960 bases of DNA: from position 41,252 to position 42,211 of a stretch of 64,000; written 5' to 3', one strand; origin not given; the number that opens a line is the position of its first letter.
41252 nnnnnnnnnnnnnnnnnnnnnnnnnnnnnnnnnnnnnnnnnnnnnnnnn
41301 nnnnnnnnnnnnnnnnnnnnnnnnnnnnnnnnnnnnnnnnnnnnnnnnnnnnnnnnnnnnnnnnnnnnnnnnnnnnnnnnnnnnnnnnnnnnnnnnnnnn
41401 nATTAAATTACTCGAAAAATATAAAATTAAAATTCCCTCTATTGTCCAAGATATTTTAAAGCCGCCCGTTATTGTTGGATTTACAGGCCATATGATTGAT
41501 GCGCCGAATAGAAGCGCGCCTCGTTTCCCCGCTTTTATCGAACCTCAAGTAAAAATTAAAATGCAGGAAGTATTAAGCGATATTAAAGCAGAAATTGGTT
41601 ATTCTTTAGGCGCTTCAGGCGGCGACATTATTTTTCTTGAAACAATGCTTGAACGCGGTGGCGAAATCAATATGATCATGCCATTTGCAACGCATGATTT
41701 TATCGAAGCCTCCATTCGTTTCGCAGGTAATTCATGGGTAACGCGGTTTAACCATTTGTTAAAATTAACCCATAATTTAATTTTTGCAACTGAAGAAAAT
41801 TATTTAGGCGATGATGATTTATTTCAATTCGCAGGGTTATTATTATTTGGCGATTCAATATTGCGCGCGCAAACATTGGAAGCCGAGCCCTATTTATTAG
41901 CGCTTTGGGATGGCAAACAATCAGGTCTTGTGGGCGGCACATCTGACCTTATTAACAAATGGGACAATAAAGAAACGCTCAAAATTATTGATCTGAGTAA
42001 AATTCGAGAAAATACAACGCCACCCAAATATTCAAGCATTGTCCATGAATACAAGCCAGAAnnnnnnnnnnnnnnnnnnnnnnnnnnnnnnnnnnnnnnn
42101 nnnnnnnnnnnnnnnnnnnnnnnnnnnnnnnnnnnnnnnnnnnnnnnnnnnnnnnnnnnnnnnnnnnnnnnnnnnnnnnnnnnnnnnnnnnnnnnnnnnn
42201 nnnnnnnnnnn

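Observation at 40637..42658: TPR / Rossmann-like / class III nucleotidyl cyclase fusion protein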

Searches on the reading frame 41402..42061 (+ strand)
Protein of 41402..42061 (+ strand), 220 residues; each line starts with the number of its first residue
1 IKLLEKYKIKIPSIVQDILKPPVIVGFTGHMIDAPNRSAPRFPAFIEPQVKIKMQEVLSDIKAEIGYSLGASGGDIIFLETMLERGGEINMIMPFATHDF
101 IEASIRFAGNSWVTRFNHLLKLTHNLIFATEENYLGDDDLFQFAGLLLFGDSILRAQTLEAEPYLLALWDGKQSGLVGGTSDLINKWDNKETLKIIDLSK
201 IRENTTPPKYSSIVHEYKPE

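Call 16: search_solved_structures(query=A3, max_evalue=10, show_alignments=3)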
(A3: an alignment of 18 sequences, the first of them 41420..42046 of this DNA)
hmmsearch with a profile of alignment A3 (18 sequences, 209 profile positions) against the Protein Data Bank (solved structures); distinct sequences matched with E-value up to 10: 1.
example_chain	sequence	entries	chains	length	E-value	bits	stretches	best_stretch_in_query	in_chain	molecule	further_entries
4g2n_A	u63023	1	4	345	1.5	11.3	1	35-83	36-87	D-isomer specific 2-hydroxyacid dehydrogenase, NAD-binding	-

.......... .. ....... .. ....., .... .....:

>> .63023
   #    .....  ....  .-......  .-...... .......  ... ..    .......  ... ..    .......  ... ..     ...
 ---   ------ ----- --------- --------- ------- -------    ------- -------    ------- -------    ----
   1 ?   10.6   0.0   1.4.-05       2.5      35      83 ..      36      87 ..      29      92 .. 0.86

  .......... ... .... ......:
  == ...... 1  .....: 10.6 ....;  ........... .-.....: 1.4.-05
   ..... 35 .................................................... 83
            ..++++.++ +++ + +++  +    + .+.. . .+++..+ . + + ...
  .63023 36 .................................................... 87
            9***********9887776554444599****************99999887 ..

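Call 17: search_protein_families(library=pfam, alignment_id=A3, max_evalue=10)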
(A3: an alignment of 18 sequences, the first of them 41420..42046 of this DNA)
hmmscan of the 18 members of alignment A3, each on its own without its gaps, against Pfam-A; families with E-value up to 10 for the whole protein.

A. member 1, window:41420-42046:+ (209 aa): 0 families

B. families by the number of members that match (of 18 scanned): 5 families
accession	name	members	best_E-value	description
PF15650.12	Tox-REase-9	1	0.017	Restriction endonuclease fold toxin 9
PF02896.24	PEP-utilizers_C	1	0.027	PEP-utilising enzyme, PEP-binding domain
PF07533.21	BRK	1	0.03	BRK domain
PF03720.21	UDPG_MGDP_dh_C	1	0.23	UDP-glucose/GDP-mannose dehydrogenase family, UDP binding domain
PF19950.4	DUF6412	1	0.78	Family of unknown function (DUF6412)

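Call 25: predict_structure(alignment_id=A2)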
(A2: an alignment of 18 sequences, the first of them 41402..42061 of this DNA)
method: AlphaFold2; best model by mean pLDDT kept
length: 220 residues; sequences in the alignment: 18
mean_pLDDT: 89.9   pTM: 0.86
mean pLDDT of the five models: 89.9, 89.4, 88.8, 88.5, 88.0
residues with pLDDT >= 90: 151; 70-90: 58; 50-70: 4; < 50: 7
segments of 3 or more residues with pLDDT < 50: 211-216
pLDDT, mean of each block of 10 residues (from residue 1): 83 82 95 88 94 98 97 97 98 94 94 98 95 80 91 93 95 82 92 97 87 48
secondary structure, 60 per line:
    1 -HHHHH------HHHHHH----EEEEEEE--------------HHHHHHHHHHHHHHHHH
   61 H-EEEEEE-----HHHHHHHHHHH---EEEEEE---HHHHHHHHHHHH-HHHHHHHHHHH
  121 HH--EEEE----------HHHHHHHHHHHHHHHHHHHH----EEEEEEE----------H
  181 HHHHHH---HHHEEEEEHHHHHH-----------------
elements in order: H2-6 H13-18 E23-29 H44-61 E63-68 H74-84 E88-93 H97-108 H110-122 E125-128 H139-158 E163-169 H180-186 E193-197 H198-203

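Call 27: search_protein_representatives(alignment_id=A3)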
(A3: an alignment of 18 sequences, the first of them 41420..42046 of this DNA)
Query: 18 sequences, 209 profile positions. Proteins with E-value up to 0.001 (for the whole library): 6177; up to 1e-10: 3979; up to 1e-30: 1606. The best 150 are listed.
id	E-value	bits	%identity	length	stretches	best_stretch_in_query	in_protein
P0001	4.2e-84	297.4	-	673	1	2-204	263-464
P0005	4.3e-82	290.9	-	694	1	2-202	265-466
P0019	3.3e-74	265.1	-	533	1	3-201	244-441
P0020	2.6e-72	258.9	-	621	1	6-204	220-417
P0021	9.7e-72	257.0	-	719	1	3-202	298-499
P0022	1.2e-71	256.7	-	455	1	7-201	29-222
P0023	1.5e-71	256.4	-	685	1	3-205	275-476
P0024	2.4e-71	255.8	-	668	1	3-200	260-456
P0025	4.2e-71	254.9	-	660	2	2-165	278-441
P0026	8.2e-71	254.0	-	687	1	5-204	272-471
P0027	1.9e-70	252.8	-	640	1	3-204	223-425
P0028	3.9e-70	251.8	-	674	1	2-204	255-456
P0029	4.2e-70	251.7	-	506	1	1-200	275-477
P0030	1.1e-69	250.4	-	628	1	3-201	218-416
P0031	1.1e-69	250.3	-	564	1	4-203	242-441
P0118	2.4e-60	219.8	-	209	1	8-201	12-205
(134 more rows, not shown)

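Call 30: fold_search(model_id=the predicted structure, library=pdb)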
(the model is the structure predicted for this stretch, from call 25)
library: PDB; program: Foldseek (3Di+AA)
matches with E <= 10: 1729; with E <= 0.001: 16
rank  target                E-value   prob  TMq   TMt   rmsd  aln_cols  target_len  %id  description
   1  5mll_B                2.1e-07  1.00  0.39  0.39   9.5       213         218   15  Structure of HpDprA at 1.9 Angstroms resolution (released 2017-12-20)
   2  5mll_A                3.3e-07  1.00  0.41  0.41   9.7       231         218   18  Structure of HpDprA at 1.9 Angstroms resolution (released 2017-12-20)
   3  2nx2                  5.8e-07  1.00  0.59  0.71   4.1       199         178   12  Crystal structure of protein ypsA from Bacillus subtilis, Pfam DUF1273 (released 2006-12-19)
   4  4ljk_D                1.8e-06  1.00  0.38  0.39   8.8       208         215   17  Structural insights into the unique single-stranded DNA binding mode of DNA processing protein A from Helicobacter pyl (released 2014-01-01)
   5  4ljk_F                2.8e-06  1.00  0.39  0.39  10.4       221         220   15  Structural insights into the unique single-stranded DNA binding mode of DNA processing protein A from Helicobacter pyl (released 2014-01-01)
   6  3uqz_C                1.7e-05  1.00  0.42  0.34   8.2       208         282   14  X-ray structure of DNA processing protein A (DprA) from Streptococcus pneumoniae (released 2012-08-29)
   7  3uqz_A                6.0e-05  1.00  0.41  0.34   9.3       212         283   13  X-ray structure of DNA processing protein A (DprA) from Streptococcus pneumoniae (released 2012-08-29)
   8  8zva                  1.5e-04  1.00  0.40  0.30   7.4       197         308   10  structure of ShosA from E.coli APEC O1 (released 2025-04-09)
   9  3uqz_B                1.6e-04  1.00  0.40  0.33   8.7       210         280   11  X-ray structure of DNA processing protein A (DprA) from Streptococcus pneumoniae (released 2012-08-29)
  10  5zi9_A                2.6e-04  0.97  0.31  0.33  10.5       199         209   14  Crystal structure of type-II LOG from Streptomyces coelicolor A3 (released 2018-04-18)
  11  1rcu_A                3.2e-04  1.00  0.36  0.45   8.7       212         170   15  X-RAY STRUCTURE OF TM1055 NORTHEAST STRUCTURAL GENOMICS CONSORTIUM TARGET VT76 (released 2003-12-02)
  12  1weh_A                5.3e-04  0.93  0.28  0.34  10.6       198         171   14  Crystal structure of the conserved hypothetical protein TT1887 from Thermus thermophilus HB8 (released 2004-11-25)
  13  5its_C                6.0e-04  0.96  0.31  0.35  11.1       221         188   14  Crystal structure of LOG from Corynebacterium glutamicum (released 2016-08-24)
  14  5zbk                  6.4e-04  0.98  0.34  0.39  10.4       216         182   13  Crystal structure of type-I LOG from Pseudomonas aeruginosa PAO1 in complex with AMP (released 2018-06-27)
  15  5zbl_D                6.8e-04  0.97  0.32  0.38  10.6       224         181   14  Crystal structure of type-I LOG from Corynebacterium glutamicum in complex with AMP (released 2018-06-27)
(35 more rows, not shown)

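Call 50: find_related_loci(query=A4, collection=genome_contigs, flank=10000)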
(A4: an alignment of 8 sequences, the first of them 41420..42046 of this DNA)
Query A4 (209 aa) in genome_contigs; peptide patterns used: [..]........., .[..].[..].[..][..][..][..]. (x = any residue, [..] = any of these).
599 stretches matched a pattern (row limit reached: there are more); 576 encode a relative of the query (tblastn E <= 1e-3); the best 80 are kept; 80 distinct loci.
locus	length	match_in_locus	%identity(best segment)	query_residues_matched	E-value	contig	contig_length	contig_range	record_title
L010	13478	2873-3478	50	3-203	2e-69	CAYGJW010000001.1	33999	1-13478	MAG TPA_asm: uncultured Alphaproteobacteria bacterium isolate ERP117304_co1_179 genome assembly, contig: NODE_1406_lengt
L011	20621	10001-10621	43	3-208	1e-57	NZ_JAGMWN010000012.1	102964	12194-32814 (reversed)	Marivibrio halodurans strain CGMCC 1.15697 NODE_12_length_102964_cov_312.085628, whole genome shotgun sequence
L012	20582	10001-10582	47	3-196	3e-57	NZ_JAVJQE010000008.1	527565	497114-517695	MAG: Marivibrio sp. isolate E1-EBD-10 k141_2239, whole genome shotgun sequence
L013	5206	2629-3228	45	3-203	2e-55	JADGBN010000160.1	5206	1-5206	MAG: Gammaproteobacteria bacterium isolate nTSbin2 nTS_bin2_NODE_160_length_5206_cov_4.938571, whole genome shotgun sequ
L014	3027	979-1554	42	4-195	1e-53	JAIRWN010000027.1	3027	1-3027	MAG: Holosporales bacterium isolate Gsp477_bin113 k119_511611, whole genome shotgun sequence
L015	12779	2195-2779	46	3-196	2e-53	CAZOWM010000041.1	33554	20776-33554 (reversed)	MAG TPA_asm: uncultured Spirochaetota bacterium isolate binchicken_co89_665 genome assembly, contig: NODE_1866_length_33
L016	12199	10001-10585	43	1-195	6e-53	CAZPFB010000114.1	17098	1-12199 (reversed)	MAG TPA_asm: uncultured Leptospiraceae bacterium isolate SRP323723_co1_118 genome assembly, contig: NODE_2766_length_170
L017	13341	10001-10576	42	4-195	1e-52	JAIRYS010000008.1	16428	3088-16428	MAG: Holosporales bacterium isolate Gsp477_bin58 k119_2002802, whole genome shotgun sequence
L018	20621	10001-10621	43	3-209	4e-52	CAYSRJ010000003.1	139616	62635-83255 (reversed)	MAG TPA_asm: uncultured Spirochaetota bacterium isolate binchicken_co94_333 genome assembly, contig: NODE_62_length_1396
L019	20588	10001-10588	41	4-199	5e-52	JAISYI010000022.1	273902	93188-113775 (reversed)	MAG: Holosporaceae bacterium isolate Nc350_bin220 k119_4416363, whole genome shotgun sequence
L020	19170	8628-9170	47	1-181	5e-51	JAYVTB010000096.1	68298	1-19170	MAG: Cyclobacteriaceae bacterium isolate GL74_DN_metabinner_4_sub GL74_DN_metabinner_4_sub_95, whole genome shotgun sequ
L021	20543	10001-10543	46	1-181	5e-51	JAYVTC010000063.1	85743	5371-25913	MAG: Cyclobacteriaceae bacterium isolate GL74_DN_metabinner_5 GL74_DN_metabinner_5_62, whole genome shotgun sequence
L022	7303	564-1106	47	1-181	9e-51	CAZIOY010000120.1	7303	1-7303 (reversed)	MAG TPA_asm: uncultured Ohtaekwangia sp. isolate SRP128246_co1_420 genome assembly, contig: NODE_27502_length_7303_cov_1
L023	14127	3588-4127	48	5-184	1e-50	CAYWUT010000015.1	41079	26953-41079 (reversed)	MAG TPA_asm: uncultured Spirochaetota bacterium isolate binchicken_co334_240 genome assembly, contig: NODE_1465_length_4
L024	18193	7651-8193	45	1-181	8e-50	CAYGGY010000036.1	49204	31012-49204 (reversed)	MAG TPA_asm: uncultured Ohtaekwangia sp. isolate ERP113451_co3_25 genome assembly, contig: NODE_311_length_49204_cov_14.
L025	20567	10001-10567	44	5-192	6e-50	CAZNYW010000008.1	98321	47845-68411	MAG TPA_asm: uncultured Spirochaetales bacterium isolate binchicken_co150_687 genome assembly, contig: NODE_320_length_9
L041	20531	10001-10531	44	5-181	2e-46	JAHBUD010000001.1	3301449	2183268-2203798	MAG: Cyclobacteriaceae bacterium isolate ACE_BAC7 BAC7_1, whole genome shotgun sequence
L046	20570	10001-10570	43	16-202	1e-45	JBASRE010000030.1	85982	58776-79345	MAG: Pyrinomonadaceae bacterium isolate MFD09203_ilm_asm_bin4 k127_31056, whole genome shotgun sequence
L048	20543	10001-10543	41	3-182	5e-45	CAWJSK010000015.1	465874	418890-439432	MAG: uncultured Spirochaetota bacterium isolate MFD01231.bin.2.51 genome assembly, contig: contig_5978, whole genome sho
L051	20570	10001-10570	38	12-200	3e-44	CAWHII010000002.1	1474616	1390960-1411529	MAG: uncultured beta proteobacterium isolate MFD02134.bin.1.97 genome assembly, contig: contig_41309, whole genome shotg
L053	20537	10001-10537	43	3-181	2e-43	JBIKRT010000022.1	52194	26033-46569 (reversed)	MAG: Cyclobacteriaceae bacterium isolate ME2015-06-19_3300044640_group6_bin105 Rohwer_bin633_scaffold_228_c1, whole geno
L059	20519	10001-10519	42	9-181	2e-43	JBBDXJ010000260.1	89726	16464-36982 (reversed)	MAG: Cyclobacteriaceae bacterium isolate LejiaD_45_11 Lejia_D_505_length_89726_cov_6, whole genome shotgun sequence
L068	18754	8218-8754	40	3-181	3e-41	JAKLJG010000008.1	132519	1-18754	MAG: Cyclobacteriaceae bacterium isolate MAG.276 MAG.276-NODE_8_length_132519_cov_4.666526, whole genome shotgun sequenc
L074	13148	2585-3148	41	16-201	6e-40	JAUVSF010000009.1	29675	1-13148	MAG: Acidobacteriota bacterium isolate CSMAG_733 CSMAG_733_k127_5123903_length_29675_cov_12.7860, whole genome shotgun s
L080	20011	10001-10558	38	12-195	3e-39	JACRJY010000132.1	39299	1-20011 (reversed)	MAG: Verrucomicrobia bacterium isolate NC_groundwater_1841_Pr3_B-0.1um_64_12 SR-2_scaffold_141_2406623, whole genome sho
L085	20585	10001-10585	36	9-201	6e-39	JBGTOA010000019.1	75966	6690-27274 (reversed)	MAG: Pyrinomonadaceae bacterium isolate JTS-RE40 k141_3186561, whole genome shotgun sequence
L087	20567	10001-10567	35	9-196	2e-38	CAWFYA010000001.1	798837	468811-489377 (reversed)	MAG: uncultured beta proteobacterium isolate MFD05442.bin.1.55 genome assembly, contig: contig_10246, whole genome shotg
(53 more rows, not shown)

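Call 55: search_protein_families(library=pfam, proteins=[L059:4931-6973:-, L041:4537-8589:+, L024:8775-10214:-, L020:7231-8034:+, L068:11802-12383:-, L053:4898-5863:+, L051:4476-5096:-, L048:11283-12308:+, L021:9407-11119:+, L019:8948-11245:+], max_evalue=0.001)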
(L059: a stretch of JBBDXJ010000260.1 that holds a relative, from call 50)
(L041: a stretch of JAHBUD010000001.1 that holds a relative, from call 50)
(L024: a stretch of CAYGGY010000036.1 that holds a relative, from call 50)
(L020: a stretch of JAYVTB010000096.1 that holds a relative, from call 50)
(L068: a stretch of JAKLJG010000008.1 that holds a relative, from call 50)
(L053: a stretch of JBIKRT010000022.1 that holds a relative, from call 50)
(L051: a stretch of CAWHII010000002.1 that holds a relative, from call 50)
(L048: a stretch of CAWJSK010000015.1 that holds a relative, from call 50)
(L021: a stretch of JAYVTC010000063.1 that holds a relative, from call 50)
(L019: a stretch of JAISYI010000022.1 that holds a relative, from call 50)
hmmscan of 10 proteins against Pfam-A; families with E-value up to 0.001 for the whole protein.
L059:4931-6973:- (680 aa): 11 families
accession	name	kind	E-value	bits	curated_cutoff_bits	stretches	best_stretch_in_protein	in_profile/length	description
PF07719.23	TPR_2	-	1.8e-15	56.1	27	0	455-478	10-33/34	Tetratricopeptide repeat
PF00515.34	TPR_1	-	2.8e-13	49.5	27.8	0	553-579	4-30/34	Tetratricopeptide repeat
PF13414.12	TPR_11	-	3.2e-11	43.2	26.8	0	533-561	11-39/42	TPR repeat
PF13432.12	TPR_16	-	9e-11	42.5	32.7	1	533-580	14-61/65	Tetratricopeptide repeat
PF13431.12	TPR_17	-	8.4e-09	35.5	24.4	0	469-502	2-33/34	Tetratricopeptide repeat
PF13424.12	TPR_12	-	4.5e-08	33.6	30.1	0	549-590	2-48/77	Tetratricopeptide repeat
PF14559.12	TPR_19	-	2.9e-07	31.2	25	0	456-518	1-62/68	Tetratricopeptide repeat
PF23914.1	TPR_CcmH_CycH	-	7.5e-07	29.6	42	1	543-642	43-145/158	Cytochrome c-type biogenesis protein H TPR domain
PF13428.12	TPR_14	-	1.1e-06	29.1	23.5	0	455-487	10-42/44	Tetratricopeptide repeat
PF13181.12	TPR_8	-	5.6e-06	26.6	25.7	0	532-548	17-33/34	Tetratricopeptide repeat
PF17680.6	FlgO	-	0.00085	19.6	22.6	0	221-313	16-114/130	FlgO protein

L041:4537-8589:+ (1350 aa): 2 families
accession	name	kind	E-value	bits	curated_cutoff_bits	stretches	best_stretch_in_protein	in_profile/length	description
PF20703.3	nSTAND1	-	1.2e-69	236.2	27.1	2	12-310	1-256/379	Novel STAND NTPase 1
PF13191.12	AAA_16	-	4e-05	24.6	32.6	1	27-167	2-143/167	AAA ATPase domain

L024:8775-10214:- (479 aa): 2 families
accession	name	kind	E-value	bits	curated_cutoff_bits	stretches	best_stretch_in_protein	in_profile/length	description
PF00149.33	Metallophos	-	3.9e-20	73.5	21.5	1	133-356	2-191/191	Calcineurin-like phosphoesterase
PF16656.11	Pur_ac_phosph_N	-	4.6e-06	27.5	30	1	45-121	12-88/93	Purple acid Phosphatase, N-terminal domain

L020:7231-8034:+ (267 aa): 0 families

L068:11802-12383:- (193 aa): 1 family
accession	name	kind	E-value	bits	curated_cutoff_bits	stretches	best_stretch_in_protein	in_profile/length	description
PF16316.10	DUF4956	-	2.5e-45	154.7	30.6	1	18-191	1-169/169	Domain of unknown function (DUF4956)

L053:4898-5863:+ (321 aa): 3 families
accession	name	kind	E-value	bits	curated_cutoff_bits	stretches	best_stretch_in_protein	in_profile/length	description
PF00005.33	ABC_tran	-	2.6e-31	109.5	25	1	20-159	1-136/137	ABC transporter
PF08402.16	TOBE_2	-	3.9e-08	33.7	21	1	256-316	2-68/76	TOBE domain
PF13304.12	AAA_21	-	2.3e-05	25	27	0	127-192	233-300/304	AAA domain, putative AbiEii toxin, Type IV TA system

L051:4476-5096:- (206 aa): 0 families

L048:11283-12308:+ (341 aa): 3 families
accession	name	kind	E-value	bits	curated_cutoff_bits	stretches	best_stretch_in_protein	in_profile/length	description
PF13676.11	TIR_2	-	4.5e-15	56.7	28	1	214-324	2-115/122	TIR domain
PF08937.16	ThsB_TIR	-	8.9e-05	23.3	21.2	1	251-299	48-96/100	Thoeris protein ThsB, TIR-like domain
PF01582.25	TIR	-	0.00089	19.5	21.3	0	214-302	5-100/179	TIR domain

L021:9407-11119:+ (570 aa): 4 families
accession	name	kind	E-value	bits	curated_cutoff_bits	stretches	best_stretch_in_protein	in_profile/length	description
PF20308.4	TPR-S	-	3.9e-16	59.9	27.6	1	20-122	2-101/102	Tetratricopeptide Repeats-Sensor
PF13281.12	MAP3K_TRAF_bd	-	6.2e-11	42.4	24.1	1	36-206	171-355/371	MAP3K TRAFs-binding domain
PF13428.12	TPR_14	-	0.0004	21.2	23.5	0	43-75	5-37/44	Tetratricopeptide repeat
PF07719.23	TPR_2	-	0.00098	19.5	27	0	153-182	4-33/34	Tetratricopeptide repeat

L019:8948-11245:+ (765 aa): 2 families
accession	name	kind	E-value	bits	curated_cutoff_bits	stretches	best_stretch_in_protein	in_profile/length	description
PF00211.25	Guanylate_cyc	-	2e-07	31.2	21.9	1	581-726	10-165/183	Adenylate and Guanylate cyclase catalytic domain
PF14559.12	TPR_19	-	2.8e-05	24.8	25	0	145-187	9-51/68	Tetratricopeptide repeat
